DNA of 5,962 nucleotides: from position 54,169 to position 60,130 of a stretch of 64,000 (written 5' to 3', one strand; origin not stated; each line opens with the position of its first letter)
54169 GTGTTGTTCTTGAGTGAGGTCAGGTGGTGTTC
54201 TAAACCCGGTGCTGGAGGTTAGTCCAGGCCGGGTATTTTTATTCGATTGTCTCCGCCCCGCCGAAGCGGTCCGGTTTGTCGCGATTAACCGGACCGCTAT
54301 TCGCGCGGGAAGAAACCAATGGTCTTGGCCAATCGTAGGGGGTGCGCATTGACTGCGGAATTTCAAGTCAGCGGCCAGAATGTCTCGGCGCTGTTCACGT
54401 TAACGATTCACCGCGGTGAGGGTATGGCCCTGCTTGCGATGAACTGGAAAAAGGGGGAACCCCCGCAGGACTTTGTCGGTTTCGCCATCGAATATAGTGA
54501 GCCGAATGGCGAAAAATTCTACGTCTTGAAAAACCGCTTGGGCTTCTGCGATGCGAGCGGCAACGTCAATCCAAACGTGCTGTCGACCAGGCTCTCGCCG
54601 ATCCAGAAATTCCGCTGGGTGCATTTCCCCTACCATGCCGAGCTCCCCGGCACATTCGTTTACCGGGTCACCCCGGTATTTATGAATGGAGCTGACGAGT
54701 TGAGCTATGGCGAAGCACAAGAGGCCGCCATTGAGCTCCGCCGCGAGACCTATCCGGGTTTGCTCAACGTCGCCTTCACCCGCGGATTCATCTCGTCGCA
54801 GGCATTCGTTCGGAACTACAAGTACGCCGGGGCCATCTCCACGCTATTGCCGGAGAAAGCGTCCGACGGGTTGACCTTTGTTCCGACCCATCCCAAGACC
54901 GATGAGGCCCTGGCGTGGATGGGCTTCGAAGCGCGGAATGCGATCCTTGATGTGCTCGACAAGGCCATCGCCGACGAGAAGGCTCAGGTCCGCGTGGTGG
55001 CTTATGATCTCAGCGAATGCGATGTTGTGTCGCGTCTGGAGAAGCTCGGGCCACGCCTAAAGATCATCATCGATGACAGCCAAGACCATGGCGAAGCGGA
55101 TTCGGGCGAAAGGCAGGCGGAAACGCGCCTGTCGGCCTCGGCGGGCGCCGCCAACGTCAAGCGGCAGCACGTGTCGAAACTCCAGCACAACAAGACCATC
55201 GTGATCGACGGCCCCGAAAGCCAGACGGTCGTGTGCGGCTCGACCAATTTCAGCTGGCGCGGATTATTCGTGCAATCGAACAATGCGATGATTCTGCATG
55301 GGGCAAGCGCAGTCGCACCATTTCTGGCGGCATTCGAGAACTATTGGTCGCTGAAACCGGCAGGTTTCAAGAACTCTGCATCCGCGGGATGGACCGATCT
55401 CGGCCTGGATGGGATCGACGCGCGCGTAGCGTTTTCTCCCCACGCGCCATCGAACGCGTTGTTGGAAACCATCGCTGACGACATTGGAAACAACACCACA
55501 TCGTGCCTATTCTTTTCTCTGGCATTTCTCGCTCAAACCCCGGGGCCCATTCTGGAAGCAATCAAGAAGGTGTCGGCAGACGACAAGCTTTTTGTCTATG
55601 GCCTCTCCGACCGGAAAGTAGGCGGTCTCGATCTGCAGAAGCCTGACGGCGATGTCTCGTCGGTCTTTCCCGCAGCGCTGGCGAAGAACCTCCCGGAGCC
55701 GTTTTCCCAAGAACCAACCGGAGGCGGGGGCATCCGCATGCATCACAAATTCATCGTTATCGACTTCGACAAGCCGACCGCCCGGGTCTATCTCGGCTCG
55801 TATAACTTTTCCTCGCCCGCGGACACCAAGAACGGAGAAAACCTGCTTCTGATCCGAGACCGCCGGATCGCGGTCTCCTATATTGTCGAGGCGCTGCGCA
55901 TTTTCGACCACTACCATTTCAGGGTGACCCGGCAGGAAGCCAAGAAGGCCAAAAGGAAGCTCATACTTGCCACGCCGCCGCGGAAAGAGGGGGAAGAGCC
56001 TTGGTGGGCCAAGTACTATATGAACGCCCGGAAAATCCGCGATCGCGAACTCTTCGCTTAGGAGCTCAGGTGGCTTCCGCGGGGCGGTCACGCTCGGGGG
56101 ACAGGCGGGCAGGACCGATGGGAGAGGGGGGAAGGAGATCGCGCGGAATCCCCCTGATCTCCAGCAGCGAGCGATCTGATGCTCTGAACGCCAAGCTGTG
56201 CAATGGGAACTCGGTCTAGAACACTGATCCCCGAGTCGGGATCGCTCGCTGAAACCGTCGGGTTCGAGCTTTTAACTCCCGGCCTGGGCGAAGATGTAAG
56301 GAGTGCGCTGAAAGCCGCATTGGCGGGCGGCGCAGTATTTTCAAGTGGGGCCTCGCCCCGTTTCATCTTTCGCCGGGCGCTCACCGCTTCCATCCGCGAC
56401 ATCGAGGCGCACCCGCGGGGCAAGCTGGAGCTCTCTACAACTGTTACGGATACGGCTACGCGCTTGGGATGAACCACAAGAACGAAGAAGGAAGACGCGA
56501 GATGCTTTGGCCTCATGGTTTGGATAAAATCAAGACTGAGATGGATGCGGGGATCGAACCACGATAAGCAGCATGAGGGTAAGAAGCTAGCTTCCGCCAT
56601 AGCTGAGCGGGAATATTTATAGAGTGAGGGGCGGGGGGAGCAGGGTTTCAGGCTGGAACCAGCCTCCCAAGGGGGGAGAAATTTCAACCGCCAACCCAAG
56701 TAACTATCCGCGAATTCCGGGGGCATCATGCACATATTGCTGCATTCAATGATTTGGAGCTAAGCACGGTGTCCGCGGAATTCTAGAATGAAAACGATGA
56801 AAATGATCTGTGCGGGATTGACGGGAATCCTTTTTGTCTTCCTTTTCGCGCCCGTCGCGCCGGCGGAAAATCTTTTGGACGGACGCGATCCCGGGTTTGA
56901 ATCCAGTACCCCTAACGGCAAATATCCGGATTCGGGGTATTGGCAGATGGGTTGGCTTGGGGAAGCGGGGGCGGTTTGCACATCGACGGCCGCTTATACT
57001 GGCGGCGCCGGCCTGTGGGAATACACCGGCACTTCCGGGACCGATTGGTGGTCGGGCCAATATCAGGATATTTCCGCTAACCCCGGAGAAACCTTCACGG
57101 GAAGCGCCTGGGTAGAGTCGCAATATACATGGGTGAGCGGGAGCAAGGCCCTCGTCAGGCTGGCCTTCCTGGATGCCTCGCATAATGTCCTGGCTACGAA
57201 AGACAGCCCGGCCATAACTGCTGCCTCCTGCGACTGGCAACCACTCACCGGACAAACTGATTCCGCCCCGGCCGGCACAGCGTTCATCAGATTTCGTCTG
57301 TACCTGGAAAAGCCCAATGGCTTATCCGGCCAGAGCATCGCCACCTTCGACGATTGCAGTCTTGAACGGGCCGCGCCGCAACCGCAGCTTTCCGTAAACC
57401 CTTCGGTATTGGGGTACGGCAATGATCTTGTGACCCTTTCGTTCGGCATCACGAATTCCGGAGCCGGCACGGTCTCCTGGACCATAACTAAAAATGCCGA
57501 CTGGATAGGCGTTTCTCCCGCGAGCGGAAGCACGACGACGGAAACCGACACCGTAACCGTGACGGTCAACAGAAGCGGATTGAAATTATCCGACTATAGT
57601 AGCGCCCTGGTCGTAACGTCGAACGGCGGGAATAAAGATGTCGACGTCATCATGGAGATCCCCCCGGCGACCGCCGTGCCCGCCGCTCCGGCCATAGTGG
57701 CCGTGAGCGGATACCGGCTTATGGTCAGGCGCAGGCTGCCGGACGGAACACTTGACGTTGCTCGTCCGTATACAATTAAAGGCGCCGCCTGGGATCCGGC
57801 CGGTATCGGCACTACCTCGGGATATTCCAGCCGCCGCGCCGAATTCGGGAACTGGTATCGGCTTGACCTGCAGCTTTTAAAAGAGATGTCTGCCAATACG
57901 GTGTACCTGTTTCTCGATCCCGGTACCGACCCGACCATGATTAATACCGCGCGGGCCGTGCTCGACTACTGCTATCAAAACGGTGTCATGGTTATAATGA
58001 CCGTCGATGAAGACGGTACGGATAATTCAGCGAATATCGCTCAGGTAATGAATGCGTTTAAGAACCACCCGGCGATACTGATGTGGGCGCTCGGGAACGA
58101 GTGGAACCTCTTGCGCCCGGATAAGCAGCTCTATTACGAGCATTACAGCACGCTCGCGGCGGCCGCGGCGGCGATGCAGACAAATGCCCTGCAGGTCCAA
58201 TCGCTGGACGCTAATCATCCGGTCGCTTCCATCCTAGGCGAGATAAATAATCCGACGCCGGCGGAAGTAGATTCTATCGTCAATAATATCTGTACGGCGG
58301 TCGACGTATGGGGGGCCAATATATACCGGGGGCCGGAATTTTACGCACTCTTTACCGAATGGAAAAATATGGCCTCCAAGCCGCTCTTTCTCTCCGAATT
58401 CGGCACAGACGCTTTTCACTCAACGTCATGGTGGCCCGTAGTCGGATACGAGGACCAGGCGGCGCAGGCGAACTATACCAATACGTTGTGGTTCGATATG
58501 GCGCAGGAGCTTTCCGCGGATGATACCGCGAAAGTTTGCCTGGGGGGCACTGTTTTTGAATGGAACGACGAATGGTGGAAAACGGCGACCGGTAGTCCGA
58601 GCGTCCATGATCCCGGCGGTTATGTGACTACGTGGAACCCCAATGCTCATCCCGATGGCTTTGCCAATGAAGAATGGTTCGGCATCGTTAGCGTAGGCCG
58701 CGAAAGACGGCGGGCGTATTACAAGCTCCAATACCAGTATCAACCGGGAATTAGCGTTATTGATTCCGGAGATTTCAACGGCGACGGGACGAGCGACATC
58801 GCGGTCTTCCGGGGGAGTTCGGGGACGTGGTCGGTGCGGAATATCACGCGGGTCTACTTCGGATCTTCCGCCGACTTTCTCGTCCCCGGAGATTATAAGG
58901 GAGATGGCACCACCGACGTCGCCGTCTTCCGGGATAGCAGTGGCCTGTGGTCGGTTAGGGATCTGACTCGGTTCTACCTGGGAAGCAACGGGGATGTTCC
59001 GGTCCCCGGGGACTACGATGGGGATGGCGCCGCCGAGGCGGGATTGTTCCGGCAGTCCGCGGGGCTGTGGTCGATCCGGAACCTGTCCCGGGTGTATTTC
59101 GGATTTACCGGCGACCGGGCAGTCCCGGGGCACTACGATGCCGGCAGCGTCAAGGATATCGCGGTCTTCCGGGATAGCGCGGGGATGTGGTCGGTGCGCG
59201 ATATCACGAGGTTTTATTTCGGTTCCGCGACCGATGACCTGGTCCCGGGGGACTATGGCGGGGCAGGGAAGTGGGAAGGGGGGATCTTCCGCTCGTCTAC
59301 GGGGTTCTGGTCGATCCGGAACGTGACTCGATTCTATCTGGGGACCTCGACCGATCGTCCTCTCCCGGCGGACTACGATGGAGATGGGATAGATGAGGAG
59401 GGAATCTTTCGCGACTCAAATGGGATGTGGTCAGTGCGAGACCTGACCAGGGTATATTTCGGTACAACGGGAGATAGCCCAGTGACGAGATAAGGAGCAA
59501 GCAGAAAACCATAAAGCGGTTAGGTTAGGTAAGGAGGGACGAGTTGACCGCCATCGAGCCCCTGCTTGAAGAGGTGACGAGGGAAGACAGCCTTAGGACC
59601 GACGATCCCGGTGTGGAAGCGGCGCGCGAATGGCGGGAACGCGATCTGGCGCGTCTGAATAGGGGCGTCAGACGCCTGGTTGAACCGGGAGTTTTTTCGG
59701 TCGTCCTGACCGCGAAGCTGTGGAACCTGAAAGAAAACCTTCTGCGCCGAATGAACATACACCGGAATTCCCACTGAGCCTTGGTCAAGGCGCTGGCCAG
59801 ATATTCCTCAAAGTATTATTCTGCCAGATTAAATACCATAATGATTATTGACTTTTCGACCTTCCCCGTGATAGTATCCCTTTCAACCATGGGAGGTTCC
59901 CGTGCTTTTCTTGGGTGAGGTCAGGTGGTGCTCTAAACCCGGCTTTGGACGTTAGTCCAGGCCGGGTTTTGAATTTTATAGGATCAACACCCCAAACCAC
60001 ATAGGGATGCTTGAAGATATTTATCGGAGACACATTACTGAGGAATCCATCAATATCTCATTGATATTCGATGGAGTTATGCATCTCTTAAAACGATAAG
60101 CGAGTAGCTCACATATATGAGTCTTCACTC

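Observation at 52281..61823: A recurring ~190-bp hairpin + promoter + structured leader + terminator module heads four unrelated defence-like cassettes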

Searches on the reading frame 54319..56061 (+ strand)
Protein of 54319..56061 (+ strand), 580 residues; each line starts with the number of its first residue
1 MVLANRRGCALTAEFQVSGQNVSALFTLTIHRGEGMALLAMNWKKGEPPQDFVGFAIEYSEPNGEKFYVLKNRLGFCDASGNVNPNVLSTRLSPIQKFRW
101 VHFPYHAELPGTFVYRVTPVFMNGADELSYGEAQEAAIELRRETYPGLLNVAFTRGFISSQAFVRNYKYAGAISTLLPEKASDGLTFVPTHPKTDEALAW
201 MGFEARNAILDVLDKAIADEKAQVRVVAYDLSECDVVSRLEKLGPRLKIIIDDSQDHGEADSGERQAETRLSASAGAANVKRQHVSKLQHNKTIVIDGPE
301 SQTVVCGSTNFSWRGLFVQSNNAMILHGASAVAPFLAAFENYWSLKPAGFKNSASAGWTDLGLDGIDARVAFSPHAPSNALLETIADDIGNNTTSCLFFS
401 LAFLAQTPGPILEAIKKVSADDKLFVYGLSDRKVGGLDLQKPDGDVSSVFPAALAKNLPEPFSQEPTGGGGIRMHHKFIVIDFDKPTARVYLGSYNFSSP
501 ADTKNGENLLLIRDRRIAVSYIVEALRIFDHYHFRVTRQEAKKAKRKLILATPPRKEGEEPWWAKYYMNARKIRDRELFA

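Call 16: search_protein_families(library=padloc, max_evalue=0.01, proteins=[window:54319-56061:+])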
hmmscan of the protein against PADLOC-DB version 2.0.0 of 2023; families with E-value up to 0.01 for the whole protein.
window:54319-56061:+ (580 aa): 5 families
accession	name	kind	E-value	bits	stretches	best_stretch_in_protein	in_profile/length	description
PDLC02614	DrmC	-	1.2e-12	45.9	1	200-331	14-140/153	DrmC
PDLC02609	DrmC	-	1.8e-05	22.8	1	466-520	174-224/241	DrmC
PDLC03829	ZacB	-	2.8e-05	21.2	1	474-533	297-362/586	-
PDLC02612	DrmC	-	0.00018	19.1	0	450-527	151-222/235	DrmC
PDLC02901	DpdK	-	0.0012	16.5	1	234-344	71-170/173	DpdK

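Call 17: search_protein_families(library=pfam, max_evalue=0.01, proteins=[window:54319-56061:+])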
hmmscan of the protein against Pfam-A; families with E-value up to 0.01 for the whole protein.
window:54319-56061:+ (580 aa): 2 families
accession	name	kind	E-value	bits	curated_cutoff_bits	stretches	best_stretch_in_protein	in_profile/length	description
PF13091.12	PLDc_2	-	4.7e-20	72.2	27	2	222-343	10-132/132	PLD-like domain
PF00614.28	PLDc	-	0.0025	18.2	21.9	0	471-498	2-25/28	Phospholipase D Active site motif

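Call 41: find_encoding_contigs(protein=window:54349-56061:+, flank=6000, max_places=10)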
Protein window:54349-56061:+ (570 aa): no gene with exactly this product is on record in the collection.

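Call 47: search_protein_families(library=ncbifam, max_evalue=0.1, proteins=[window:54319-56061:+])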
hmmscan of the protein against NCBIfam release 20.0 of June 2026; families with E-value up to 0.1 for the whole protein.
window:54319-56061:+ (580 aa): 4 families
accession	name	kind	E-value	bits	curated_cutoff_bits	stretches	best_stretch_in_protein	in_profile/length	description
NF038319.1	DISARM_DrmC_I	equivalog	1.2e-05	25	133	1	470-519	180-225/236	DISARM system phospholipase D-like protein DrmC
NF010492.0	PRK13912.1-3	equivalog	0.00023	20.8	297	0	192-325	19-154/178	nuclease NucT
NF010493.0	PRK13912.1-4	equivalog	0.00096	19.2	351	0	197-316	17-138/171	nuclease NucT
NF041068.1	DpdK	equivalog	0.045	13.3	100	1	235-343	69-167/167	phospholipase D-like domain-containing protein DpdK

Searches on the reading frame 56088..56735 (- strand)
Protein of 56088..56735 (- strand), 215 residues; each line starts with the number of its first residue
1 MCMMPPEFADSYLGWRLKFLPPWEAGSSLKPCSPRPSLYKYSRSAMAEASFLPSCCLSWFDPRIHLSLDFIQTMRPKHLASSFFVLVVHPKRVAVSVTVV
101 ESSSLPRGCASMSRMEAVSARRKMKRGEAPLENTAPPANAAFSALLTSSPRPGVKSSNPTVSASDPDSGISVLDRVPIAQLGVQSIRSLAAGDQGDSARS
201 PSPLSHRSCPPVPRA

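Call 16: search_protein_families(library=padloc, max_evalue=0.01, proteins=[window:56088-56735:-])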
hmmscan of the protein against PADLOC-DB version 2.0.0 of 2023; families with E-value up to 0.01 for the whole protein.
window:56088-56735:- (215 aa): 0 families

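Call 59: search_protein_families(library=pfam, max_evalue=0.001, proteins=[window:56088-56735:-])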
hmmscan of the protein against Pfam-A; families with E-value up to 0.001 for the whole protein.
window:56088-56735:- (215 aa): 0 families

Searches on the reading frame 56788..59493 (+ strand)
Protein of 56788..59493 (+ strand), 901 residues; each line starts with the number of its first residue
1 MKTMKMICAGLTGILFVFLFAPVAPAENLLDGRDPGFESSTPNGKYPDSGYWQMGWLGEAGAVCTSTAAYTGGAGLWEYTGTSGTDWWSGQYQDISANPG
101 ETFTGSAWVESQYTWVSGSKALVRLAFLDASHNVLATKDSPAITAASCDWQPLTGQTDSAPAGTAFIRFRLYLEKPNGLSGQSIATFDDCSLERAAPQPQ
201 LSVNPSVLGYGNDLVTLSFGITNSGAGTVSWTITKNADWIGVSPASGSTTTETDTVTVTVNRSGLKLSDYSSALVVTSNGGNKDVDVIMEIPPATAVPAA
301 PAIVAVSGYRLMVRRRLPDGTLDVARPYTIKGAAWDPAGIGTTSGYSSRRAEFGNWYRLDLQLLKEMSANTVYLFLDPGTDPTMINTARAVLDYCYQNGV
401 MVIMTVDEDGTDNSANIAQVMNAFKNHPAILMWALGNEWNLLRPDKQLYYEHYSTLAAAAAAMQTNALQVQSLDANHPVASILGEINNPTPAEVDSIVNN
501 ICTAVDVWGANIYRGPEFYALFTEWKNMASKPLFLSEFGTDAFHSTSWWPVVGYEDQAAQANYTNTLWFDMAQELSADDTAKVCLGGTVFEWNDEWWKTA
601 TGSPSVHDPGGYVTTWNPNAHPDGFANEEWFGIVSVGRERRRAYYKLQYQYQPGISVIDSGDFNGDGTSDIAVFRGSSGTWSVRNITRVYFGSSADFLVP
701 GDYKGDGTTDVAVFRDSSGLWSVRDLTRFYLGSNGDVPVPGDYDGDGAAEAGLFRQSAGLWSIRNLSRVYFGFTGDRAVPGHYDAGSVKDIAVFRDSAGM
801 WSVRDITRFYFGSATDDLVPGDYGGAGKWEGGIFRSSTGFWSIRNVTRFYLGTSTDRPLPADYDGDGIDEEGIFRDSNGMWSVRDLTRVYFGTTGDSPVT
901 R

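Call 17: search_protein_families(library=pfam, max_evalue=0.01, proteins=[window:56788-59493:+])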
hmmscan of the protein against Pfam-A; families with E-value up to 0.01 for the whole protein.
window:56788-59493:+ (901 aa): 4 families
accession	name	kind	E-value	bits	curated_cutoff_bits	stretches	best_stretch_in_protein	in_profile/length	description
PF19190.6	BACON_2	-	1.1e-10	41.7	25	1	201-278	2-83/94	Viral BACON domain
PF02836.23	Glyco_hydro_2_C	-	1.7e-08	34.4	21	1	416-545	113-217/302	Glycosyl hydrolases family 2, TIM barrel domain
PF01839.29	FG-GAP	-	2.2e-05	24.7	22.1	1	658-678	5-25/37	FG-GAP repeat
PF13004.13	BACON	-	0.0019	18.6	25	1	230-261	2-33/61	Putative binding domain, N-terminal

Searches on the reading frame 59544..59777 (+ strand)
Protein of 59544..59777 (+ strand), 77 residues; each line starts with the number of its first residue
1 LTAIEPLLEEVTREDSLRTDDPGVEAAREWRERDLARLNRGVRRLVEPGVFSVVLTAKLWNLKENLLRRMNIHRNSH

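Call 17: search_protein_families(library=pfam, max_evalue=0.01, proteins=[window:59544-59777:+])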
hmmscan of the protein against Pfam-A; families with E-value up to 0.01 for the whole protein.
window:59544-59777:+ (77 aa): 1 family
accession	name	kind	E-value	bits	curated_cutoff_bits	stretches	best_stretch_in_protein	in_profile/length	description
PF17956.6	NAPRTase_C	-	2.9e-08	34.6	23.3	1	3-63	51-111/111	Nicotinate phosphoribosyltransferase C-terminal domain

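Call 57: find_homologous_proteins(query=window:59544-59777:+, max_evalue=0.00001)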
Query window:59544-59777:+ (77 aa): 1 proteins with E <= 0.00001 among 1 candidates.
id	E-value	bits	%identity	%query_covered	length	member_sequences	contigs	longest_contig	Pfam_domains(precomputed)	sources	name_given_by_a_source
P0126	9.3e-43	161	100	100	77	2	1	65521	PF17956.7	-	-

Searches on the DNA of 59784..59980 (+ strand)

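Call 71: search_dna_similar(query=window:59784-59980:+, collection=plasmids, mode=distant, max_evalue=0.01, max_rows=10)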
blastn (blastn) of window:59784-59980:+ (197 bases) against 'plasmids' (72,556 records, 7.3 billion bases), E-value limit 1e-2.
No match.

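Call 72: search_dna_similar(query=window:59784-59980:+, collection=phages, mode=distant, max_evalue=0.01, max_rows=10)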
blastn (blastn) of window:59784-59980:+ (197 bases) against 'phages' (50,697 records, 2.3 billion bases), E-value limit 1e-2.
No match.
